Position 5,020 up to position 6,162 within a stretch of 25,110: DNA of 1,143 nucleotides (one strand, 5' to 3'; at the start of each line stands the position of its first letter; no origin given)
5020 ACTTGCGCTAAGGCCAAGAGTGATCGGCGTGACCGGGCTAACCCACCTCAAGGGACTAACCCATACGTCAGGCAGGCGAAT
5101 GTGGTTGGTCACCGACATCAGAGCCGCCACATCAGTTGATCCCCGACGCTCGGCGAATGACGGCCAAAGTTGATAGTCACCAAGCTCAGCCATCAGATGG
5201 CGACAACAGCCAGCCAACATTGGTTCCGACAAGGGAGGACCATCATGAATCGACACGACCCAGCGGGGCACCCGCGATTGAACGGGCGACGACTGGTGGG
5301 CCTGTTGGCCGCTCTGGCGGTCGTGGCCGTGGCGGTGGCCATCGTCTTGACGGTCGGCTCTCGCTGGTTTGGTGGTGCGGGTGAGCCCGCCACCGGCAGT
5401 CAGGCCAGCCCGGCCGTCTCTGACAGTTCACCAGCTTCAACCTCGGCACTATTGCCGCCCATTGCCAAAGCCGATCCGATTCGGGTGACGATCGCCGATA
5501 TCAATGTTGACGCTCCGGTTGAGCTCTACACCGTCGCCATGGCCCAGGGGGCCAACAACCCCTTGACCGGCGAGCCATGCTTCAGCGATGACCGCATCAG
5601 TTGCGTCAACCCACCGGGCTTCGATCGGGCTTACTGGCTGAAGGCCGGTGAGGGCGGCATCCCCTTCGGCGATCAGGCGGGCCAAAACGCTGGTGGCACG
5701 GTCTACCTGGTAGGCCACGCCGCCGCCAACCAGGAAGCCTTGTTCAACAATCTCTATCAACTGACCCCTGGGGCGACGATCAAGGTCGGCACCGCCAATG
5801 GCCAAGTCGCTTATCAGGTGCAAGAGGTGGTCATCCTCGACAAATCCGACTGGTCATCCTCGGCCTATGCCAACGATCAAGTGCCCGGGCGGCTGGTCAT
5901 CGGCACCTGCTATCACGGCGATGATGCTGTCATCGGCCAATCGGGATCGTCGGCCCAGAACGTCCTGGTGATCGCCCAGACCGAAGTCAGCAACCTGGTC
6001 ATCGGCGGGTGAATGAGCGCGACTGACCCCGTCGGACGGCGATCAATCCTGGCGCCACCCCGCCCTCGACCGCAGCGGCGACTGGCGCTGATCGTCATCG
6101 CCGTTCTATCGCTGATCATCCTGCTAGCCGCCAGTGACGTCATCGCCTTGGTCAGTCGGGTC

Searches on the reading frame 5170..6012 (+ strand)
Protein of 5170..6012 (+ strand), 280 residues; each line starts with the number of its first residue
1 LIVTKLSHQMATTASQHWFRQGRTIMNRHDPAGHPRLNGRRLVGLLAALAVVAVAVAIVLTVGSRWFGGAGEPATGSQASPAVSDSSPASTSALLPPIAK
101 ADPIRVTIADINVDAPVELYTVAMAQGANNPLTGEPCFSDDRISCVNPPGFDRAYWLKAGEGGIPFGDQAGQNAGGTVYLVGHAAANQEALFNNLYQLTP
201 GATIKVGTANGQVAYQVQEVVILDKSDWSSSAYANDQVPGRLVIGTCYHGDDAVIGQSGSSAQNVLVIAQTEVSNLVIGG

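Call 5: search_protein_families(library=pfam, proteins=[window:5170-6012:+], max_evalue=0.01)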
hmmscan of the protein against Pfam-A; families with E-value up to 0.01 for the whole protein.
window:5170-6012:+ (280 aa): 1 family
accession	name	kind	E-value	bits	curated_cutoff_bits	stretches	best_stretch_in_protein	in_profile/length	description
PF04203.18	Sortase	-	1.8e-10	41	26.6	1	172-269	34-122/125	Sortase domain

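Call 6: search_protein_families(library=ncbifam, proteins=[window:5170-6012:+], max_evalue=0.1)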
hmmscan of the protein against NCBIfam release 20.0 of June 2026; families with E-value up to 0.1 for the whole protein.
window:5170-6012:+ (280 aa): 8 families
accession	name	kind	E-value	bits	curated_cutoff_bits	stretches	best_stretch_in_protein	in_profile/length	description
NF033748.1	class_F_sortase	subfamily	2.4e-10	40.2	166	1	175-270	59-153/155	class F sortase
TIGR01076.1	sortase_fam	subfamily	6.2e-07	29.3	39.35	1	158-247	24-111/136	sortase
TIGR03784.1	marine_sortase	equivalog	4.2e-05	23.3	158.25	1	185-251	96-160/174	class GN sortase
NF033746.1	class_D_sortase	subfamily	7e-05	22.7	165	1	178-248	52-115/135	class D sortase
NF058671.1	sortase_SrtD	exception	8.7e-05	22.3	140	1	176-248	104-169/187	class D sortase, LPxTATN-specific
NF033745.1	class_C_sortase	subfamily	0.00013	21.8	160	1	178-231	137-190/220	class C sortase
NF038083.1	CU044_5270_fam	subfamily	0.0002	21.3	100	1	23-101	10-85/284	CU044_5270 family protein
TIGR03931.1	T7SS_Rv3446c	hypoth_equivalog_domain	0.083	13.2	47.6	0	46-130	3-85/194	type VII secretion-associated protein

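Call 9: find_homologous_proteins(query=window:5170-6012:+)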
Query window:5170-6012:+ (280 aa): 14 proteins with E <= 0.001 among 8000 candidates.
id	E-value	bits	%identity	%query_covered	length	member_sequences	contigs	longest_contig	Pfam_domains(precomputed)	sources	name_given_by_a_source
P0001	2.0e-153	527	100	87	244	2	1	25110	PF04203.19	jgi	jgi:LPXTG-site transpeptidase (sortase) family protein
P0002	2.3e-92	327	61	87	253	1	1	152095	PF04203.19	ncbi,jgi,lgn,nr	ncbi:MAG: class F sortase [Propionibacteriaceae bacterium]|jgi:LPXTG-site transpeptidase (sortase) f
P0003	5.3e-88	313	70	65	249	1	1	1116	PF04203.19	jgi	jgi:LPXTG-site transpeptidase (sortase) family protein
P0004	6.0e-84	300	62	76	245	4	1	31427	PF04203.19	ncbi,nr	ncbi:MAG: class F sortase [Propionibacteriaceae bacterium]|nr:class F sortase [Propionibacteriaceae 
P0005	3.1e-71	258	55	75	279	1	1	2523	PF04203.19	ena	-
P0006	6.8e-71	257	60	66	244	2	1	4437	PF04203.19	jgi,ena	-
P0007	1.7e-70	256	50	86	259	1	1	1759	PF04203.19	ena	-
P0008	5.7e-69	250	51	86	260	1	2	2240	PF04203.19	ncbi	-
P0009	2.4e-68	248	50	81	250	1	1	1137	PF04203.19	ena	-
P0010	1.9e-66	242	61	66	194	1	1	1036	PF04203.19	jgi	jgi:LPXTG-site transpeptidase (sortase) family protein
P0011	2.0e-66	242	57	64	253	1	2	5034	PF04203.19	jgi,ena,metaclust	metaclust:\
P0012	2.4e-64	235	50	84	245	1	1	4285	PF04203.19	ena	-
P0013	2.1e-55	206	56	63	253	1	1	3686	PF04203.19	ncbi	-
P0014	5.9e-33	132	40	63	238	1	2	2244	PF04203.19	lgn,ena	-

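Call 11: find_encoding_contigs(protein=P0002, flank=10000, max_places=3)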
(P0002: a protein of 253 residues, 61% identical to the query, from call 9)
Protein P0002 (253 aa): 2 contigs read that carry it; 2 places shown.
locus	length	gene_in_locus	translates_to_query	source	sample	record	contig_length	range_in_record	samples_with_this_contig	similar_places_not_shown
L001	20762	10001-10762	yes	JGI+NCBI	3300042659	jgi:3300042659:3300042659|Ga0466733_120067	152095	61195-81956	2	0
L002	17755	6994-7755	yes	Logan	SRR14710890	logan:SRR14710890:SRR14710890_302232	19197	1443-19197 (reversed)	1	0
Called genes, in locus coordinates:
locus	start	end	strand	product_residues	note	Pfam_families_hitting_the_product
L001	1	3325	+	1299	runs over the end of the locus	PF02369:Big_1 (weak), PF09134:Invasin_D3, PF09134:Invasin_D3, PF02369:Big_1, PF09134:Invasin_D3, PF02369:Big_1, PF09134:Invasin_D3, PF17936:Big_6, +6 more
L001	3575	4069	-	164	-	-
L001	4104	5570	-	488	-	-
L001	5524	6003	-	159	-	-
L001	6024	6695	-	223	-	PF00005:ABC_tran, PF13304:AAA_21 (faint)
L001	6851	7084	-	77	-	-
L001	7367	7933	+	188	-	PF13649:Methyltransf_25 (weak)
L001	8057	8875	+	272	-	-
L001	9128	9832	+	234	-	-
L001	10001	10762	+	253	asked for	PF04203:Sortase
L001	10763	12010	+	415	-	PF03816:LytR_cpsA_psr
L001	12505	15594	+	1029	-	PF13181:TPR_8 (faint), PF13424:TPR_12 (faint)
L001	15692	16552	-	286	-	PF00528:BPD_transp_1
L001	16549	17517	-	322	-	PF00528:BPD_transp_1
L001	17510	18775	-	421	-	PF01547:SBP_bac_1, PF13416:SBP_bac_8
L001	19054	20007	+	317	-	PF00356:LacI, PF13407:Peripla_BP_4 (faint), PF00532:Peripla_BP_1, PF13377:Peripla_BP_3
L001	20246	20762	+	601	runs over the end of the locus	PF02837:Glyco_hydro_2_N (weak), PF22666:Glyco_hydro_2_N2 (weak), PF02836:Glyco_hydro_2_C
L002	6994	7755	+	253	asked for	PF04203:Sortase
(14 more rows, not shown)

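Call 12: find_encoding_contigs(protein=P0004, flank=10000, max_places=3)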
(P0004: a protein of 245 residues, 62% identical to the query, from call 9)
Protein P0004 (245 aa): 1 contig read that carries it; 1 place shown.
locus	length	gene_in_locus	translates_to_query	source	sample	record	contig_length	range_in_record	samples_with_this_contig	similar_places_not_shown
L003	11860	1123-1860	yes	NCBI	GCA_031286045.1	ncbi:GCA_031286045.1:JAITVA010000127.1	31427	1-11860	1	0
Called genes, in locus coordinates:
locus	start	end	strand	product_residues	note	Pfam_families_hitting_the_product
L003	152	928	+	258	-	-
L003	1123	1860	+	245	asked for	PF04203:Sortase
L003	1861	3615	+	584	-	PF03816:LytR_cpsA_psr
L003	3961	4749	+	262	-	PF00142:Fer4_NifH (faint), PF01656:CbiA, PF02374:ArsA_ATPase, PF06564:CBP_BcsQ, PF09140:MipZ, PF10609:ParA, PF13614:AAA_31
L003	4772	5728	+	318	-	PF02195:ParB_N, PF17762:HTH_ParB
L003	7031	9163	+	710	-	PF02518:HATPase_c, PF00204:DNA_gyraseB, PF01751:Toprim, PF00986:DNA_gyraseB_C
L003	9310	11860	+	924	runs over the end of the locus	PF00521:DNA_topoisoIV, PF03989:DNA_gyraseA_C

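Call 16: search_solved_structures(query=A1, max_evalue=1, show_alignments=4)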
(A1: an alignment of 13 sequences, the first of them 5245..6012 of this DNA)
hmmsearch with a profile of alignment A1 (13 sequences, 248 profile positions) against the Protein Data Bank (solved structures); distinct sequences matched with E-value up to 1: 23.
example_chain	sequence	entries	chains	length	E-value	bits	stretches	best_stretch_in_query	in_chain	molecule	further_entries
4d70_A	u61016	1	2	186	1.9e-06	30.6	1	144-196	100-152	SORTASE FAMILY PROTEIN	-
2xwg_A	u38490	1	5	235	0.0012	21.5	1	148-216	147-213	SORTASE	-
8guu_A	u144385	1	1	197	0.0022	20.6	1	130-215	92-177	Sortase-like protein, putative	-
8gr6_A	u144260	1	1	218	0.0031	20.2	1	130-214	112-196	Sortase-like protein, putative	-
6bwe_A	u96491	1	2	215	0.0037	19.9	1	142-191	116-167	Putative fimbrial associated sortase-like protein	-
5k9a_A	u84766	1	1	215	0.0038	19.9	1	142-191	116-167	Putative fimbrial associated sortase-like protein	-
3re9_A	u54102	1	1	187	0.0064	19.1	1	141-197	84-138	Sortase-like protein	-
2w1j_A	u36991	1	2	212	0.0074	18.9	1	140-196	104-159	PUTATIVE SORTASE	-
5hu4_A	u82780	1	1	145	0.0075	18.9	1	145-220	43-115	Cysteine protease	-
3o0p_A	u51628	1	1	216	0.016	17.8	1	140-198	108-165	Sortase family protein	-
4d7w_A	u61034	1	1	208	0.033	16.8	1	149-189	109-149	SORTASE FAMILY PROTEIN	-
7f87_A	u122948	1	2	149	0.061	15.9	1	144-195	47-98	Class A sortase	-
7cfj_A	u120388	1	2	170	0.085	15.4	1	144-195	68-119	Class A sortase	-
4g1j_A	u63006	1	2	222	0.087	15.4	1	144-192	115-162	Sortase family protein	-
3rbj_A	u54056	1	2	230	0.09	15.4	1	144-192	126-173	Sortase family protein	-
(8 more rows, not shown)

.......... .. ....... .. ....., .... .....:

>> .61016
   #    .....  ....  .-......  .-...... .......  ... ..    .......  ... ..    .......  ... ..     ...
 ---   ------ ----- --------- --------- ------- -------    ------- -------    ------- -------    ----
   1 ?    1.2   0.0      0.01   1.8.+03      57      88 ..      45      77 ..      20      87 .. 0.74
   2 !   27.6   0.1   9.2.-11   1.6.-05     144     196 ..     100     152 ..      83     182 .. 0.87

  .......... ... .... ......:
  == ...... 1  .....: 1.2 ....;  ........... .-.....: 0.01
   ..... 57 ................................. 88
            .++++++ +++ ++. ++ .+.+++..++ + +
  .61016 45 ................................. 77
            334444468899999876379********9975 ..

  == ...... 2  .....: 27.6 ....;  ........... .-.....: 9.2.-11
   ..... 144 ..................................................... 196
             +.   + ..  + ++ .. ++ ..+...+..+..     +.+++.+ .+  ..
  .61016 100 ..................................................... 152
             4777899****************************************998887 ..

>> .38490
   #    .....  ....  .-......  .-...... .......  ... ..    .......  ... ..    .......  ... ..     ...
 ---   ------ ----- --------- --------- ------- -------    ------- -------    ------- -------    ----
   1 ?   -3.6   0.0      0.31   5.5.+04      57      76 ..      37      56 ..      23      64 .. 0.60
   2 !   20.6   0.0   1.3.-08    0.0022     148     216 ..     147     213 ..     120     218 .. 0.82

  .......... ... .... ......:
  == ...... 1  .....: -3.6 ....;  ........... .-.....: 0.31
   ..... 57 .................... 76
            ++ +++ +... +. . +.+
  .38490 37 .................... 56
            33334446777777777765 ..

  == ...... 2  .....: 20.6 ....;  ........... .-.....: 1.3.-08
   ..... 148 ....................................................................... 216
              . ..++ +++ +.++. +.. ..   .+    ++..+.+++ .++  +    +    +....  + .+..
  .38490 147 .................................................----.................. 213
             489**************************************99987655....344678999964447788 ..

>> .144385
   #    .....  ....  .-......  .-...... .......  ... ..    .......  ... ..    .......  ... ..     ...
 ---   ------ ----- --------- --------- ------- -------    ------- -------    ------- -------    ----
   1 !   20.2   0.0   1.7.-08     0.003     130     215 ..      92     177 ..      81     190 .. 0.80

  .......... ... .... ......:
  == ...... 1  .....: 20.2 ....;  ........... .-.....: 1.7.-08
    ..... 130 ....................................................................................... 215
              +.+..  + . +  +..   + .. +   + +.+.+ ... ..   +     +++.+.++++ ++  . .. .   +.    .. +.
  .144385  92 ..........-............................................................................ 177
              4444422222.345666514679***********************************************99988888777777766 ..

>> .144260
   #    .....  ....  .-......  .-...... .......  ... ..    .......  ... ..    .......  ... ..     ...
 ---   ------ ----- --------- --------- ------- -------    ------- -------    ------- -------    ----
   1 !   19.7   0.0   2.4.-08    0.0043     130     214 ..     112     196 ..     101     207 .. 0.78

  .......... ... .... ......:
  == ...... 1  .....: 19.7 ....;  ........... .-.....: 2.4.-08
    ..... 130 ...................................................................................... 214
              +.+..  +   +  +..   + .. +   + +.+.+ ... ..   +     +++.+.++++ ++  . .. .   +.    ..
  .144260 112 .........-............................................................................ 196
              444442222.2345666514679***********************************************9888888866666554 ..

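Call 17: find_related_loci(query=A1, collection=genome_contigs, flank=10000)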
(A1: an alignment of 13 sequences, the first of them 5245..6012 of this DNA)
Query A1 (255 aa) in genome_contigs; peptide patterns used: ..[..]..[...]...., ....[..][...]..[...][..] (x = any residue, [..] = any of these).
19 stretches matched a pattern; 3 encode a relative of the query (tblastn E <= 1e-3); 3 distinct loci.
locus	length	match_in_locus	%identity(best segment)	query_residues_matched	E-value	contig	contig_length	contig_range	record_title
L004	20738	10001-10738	61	13-255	1e-99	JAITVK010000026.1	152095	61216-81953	MAG: Propionibacteriaceae bacterium isolate TD116_bin43 k119_1569574, whole genome shotgun sequence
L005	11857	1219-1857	62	44-255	9e-86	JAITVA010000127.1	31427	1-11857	MAG: Propionibacteriaceae bacterium isolate TD116_bin13 k119_1224145, whole genome shotgun sequence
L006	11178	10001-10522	30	50-245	6e-15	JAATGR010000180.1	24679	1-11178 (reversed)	MAG: Actinomycetales bacterium isolate bin_38 k141_4919162, whole genome shotgun sequence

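Call 23: find_related_loci(query=A1, collection=metagenome_contigs, flank=10000)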
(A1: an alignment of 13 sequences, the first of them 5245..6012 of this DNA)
Query A1 (255 aa) in metagenome_contigs; peptide patterns used: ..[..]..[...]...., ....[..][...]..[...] (x = any residue, [..] = any of these).
65 stretches matched a pattern; 15 encode a relative of the query (tblastn E <= 1e-3); 15 distinct loci.
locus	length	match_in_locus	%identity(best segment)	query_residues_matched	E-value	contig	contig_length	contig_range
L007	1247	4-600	57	49-245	4e-81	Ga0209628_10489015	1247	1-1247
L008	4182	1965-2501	63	71-247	5e-76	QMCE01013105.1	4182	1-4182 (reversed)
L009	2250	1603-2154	60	71-255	4e-76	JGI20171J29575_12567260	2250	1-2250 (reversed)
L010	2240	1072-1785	51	16-255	2e-75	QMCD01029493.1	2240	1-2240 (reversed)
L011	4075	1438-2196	47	5-251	6e-71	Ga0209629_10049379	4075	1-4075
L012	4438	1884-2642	47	5-251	6e-71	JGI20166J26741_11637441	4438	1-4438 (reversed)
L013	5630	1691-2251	56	65-251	7e-71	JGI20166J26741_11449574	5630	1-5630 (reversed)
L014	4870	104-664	56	65-251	9e-71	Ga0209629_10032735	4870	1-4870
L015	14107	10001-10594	49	43-245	3e-59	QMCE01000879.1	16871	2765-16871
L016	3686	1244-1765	56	73-247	2e-57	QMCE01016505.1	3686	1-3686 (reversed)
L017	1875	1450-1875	54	43-179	4e-45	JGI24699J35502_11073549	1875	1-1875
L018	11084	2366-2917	43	61-245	4e-44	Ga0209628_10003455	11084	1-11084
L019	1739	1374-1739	57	62-179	6e-44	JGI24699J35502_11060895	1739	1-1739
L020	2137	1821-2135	62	141-245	4e-43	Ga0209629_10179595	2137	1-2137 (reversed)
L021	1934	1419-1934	43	4-168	3e-41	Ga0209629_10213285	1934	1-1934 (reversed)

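Call 33: predict_structure(alignment_id=A1)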
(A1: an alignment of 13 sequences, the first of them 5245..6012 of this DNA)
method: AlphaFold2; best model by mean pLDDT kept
length: 255 residues; sequences in the alignment: 13
mean_pLDDT: 81.3   pTM: 0.68
mean pLDDT of the five models: 81.3, 80.9, 79.7, 77.7, 74.2
residues with pLDDT >= 90: 139; 70-90: 55; 50-70: 17; < 50: 44
segments of 3 or more residues with pLDDT < 50: 1-13, 42-63, 249-255
pLDDT, mean of each block of 10 residues (from residue 1): 42 55 81 71 42 42 53 92 98 98 93 95 96 93 89 95 92 97 96 96 87 95 91 88 80 38
secondary structure, 60 per line:
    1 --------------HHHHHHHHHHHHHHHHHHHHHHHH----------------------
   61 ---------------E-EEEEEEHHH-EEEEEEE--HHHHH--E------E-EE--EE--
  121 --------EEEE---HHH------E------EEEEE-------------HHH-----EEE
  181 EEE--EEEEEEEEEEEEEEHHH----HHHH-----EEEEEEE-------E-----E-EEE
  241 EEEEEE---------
elements in order: H15-38 E78-83 E88-94 H97-101 E129-132 E152-156 E178-183 E186-199 H207-210 E216-222 E238-246

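Call 37: fold_search(model_id=the predicted structure, library=pdb)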
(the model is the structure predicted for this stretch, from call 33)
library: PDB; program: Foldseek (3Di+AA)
matches with E <= 10: 677; with E <= 0.001: 116
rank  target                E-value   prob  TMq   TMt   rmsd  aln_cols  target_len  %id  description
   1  7d6t_A                2.5e-09  1.00  0.40  0.53   5.8       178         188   16  X-ray structure of Clostridium perfringens sortase C with the C-terminal cell wall sorting motif. (released 2021-06-02)
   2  2xwg_E                3.5e-09  1.00  0.41  0.57   4.5       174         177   19  Crystal structure of sortase C-1 from Actinomyces oris (formerly Actinomyces naeslundii) (released 2011-02-23)
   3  2xwg_C                3.9e-09  1.00  0.41  0.58   4.3       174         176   19  Crystal structure of sortase C-1 from Actinomyces oris (formerly Actinomyces naeslundii) (released 2011-02-23)
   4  2xwg_D                5.0e-09  1.00  0.41  0.55   4.5       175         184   19  Crystal structure of sortase C-1 from Actinomyces oris (formerly Actinomyces naeslundii) (released 2011-02-23)
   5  2xwg_B                9.9e-09  1.00  0.41  0.55   4.5       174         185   18  Crystal structure of sortase C-1 from Actinomyces oris (formerly Actinomyces naeslundii) (released 2011-02-23)
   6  2xwg_A                9.9e-09  1.00  0.40  0.55   4.8       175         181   19  Crystal structure of sortase C-1 from Actinomyces oris (formerly Actinomyces naeslundii) (released 2011-02-23)
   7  6bwe_B                1.1e-08  1.00  0.42  0.56   6.4       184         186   12  Sortase A from Corynebacterium diphtheriae, lid mutant (released 2017-12-27)
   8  3tbe_F                1.8e-08  1.00  0.41  0.54   4.8       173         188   16  The crystal structure of the complex of Streptococcus agalactiae sortase C1 and MTSET (released 2011-10-26)
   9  3tbe_B                2.0e-08  1.00  0.41  0.53   4.3       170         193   16  The crystal structure of the complex of Streptococcus agalactiae sortase C1 and MTSET (released 2011-10-26)
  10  3tbe_D                2.1e-08  1.00  0.40  0.52   4.3       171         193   17  The crystal structure of the complex of Streptococcus agalactiae sortase C1 and MTSET (released 2011-10-26)
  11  6ixz_A                2.4e-08  1.00  0.40  0.52   5.7       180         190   18  X-ray structure of sortase C from Clostridium perfringens SM101 (released 2019-08-14)
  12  4d7w                  2.8e-08  1.00  0.41  0.53   4.5       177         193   16  Crystal structure of sortase C1 (SrtC1) from Streptococcus agalactiae (released 2015-08-19)
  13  3o0p                  2.8e-08  1.00  0.40  0.52   5.7       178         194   16  Pilus-related Sortase C of Group B Streptococcus (released 2011-03-09)
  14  3tbe_C                4.5e-08  1.00  0.41  0.54   4.2       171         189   16  The crystal structure of the complex of Streptococcus agalactiae sortase C1 and MTSET (released 2011-10-26)
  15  5k9a                  4.5e-08  1.00  0.41  0.48   5.5       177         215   12  Sortase A from Corynebacterium diphtheriae (released 2016-06-15)
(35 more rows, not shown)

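Call 52: find_encoding_contigs(protein=P0011, flank=10000, max_places=4)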
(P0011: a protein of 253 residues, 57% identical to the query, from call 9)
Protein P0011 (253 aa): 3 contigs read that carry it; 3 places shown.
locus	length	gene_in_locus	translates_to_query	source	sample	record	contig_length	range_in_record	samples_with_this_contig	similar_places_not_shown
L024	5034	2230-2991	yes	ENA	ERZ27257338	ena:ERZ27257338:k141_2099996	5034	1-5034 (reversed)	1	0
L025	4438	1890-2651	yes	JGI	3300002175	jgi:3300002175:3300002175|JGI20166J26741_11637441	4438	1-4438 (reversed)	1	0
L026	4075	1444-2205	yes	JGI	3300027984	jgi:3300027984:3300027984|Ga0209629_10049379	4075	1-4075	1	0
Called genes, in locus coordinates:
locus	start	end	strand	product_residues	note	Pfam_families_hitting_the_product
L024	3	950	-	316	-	?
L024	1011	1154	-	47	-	-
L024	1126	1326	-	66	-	-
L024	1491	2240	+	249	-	-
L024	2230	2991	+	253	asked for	PF04203:Sortase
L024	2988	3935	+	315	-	PF03816:LytR_cpsA_psr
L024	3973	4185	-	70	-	PF08281:Sigma70_r4_2 (weak)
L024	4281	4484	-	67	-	PF18495:VbhA (weak)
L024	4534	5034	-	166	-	?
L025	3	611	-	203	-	?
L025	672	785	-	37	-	-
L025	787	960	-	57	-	-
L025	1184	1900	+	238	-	-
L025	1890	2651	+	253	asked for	PF04203:Sortase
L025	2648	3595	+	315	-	PF03816:LytR_cpsA_psr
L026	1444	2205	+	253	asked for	PF04203:Sortase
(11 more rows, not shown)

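Call 53: find_encoding_contigs(protein=P0012, flank=10000, max_places=4)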
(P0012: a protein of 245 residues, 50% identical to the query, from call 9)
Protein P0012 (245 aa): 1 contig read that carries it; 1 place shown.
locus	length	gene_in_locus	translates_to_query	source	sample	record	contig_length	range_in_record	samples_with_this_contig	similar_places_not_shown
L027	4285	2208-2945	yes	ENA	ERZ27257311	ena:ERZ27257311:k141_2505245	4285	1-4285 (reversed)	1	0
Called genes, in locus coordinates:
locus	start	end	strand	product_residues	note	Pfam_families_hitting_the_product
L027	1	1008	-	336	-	?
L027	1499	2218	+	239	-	-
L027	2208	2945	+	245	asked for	PF04203:Sortase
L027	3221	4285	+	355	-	?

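Call 54: find_encoding_contigs(protein=P0014, flank=10000, max_places=4)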
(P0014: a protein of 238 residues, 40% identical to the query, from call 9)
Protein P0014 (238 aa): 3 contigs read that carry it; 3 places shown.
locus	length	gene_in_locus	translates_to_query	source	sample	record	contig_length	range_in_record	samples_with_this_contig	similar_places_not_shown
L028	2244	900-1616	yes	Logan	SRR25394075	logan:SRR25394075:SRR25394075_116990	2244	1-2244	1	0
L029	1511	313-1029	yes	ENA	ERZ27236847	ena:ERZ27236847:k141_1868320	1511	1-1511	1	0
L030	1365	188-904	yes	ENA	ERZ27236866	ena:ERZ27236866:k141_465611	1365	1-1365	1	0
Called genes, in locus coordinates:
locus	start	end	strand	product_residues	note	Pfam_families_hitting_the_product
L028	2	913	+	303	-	?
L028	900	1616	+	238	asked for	PF04203:Sortase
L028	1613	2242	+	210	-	?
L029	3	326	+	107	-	?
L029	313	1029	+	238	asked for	PF04203:Sortase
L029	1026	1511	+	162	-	?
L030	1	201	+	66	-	?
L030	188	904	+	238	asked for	PF04203:Sortase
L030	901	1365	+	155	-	?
